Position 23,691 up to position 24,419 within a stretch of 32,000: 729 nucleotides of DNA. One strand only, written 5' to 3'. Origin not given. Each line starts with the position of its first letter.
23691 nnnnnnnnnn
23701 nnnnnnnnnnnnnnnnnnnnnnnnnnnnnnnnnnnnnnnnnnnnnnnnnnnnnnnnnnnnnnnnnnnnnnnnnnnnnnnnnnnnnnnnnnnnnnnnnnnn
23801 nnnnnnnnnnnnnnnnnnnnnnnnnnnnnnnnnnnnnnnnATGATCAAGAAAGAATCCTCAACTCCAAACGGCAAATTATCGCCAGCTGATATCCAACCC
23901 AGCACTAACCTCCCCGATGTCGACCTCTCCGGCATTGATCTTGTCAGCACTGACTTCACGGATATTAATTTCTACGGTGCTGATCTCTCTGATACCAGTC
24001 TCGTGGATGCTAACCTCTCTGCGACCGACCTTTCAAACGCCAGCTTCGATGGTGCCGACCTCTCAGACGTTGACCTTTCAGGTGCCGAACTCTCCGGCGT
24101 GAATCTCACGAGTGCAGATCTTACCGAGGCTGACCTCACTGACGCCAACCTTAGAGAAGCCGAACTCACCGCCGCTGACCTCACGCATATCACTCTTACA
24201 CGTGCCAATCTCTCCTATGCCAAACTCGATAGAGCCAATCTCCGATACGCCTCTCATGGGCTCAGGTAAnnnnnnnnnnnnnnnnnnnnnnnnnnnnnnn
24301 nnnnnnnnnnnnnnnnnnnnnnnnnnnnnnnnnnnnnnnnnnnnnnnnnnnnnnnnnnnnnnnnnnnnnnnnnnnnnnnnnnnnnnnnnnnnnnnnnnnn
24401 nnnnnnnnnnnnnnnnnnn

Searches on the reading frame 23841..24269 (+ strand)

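Call 20: search_protein_families(library=pfam, proteins=[window:23841-24269:+], max_evalue=0.001)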
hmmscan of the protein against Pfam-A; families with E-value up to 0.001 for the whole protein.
window:23841-24269:+ (142 aa): 4 families
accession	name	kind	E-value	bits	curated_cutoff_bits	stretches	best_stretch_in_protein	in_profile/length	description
PF00805.28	Pentapeptide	-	1.5e-46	156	20.2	5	43-81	2-40/40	Pentapeptide repeats (8 copies)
PF13599.13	Pentapeptide_4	-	9.8e-20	70.9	38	2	60-128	9-77/78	Pentapeptide repeat region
PF13576.12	Pentapeptide_3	-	2.4e-11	44.1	27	1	39-82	1-47/48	Pentapeptide repeats (9 copies)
PF25296.1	Decapeptide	-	1e-07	32.1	45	1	54-116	7-69/74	Decapeptide repeat region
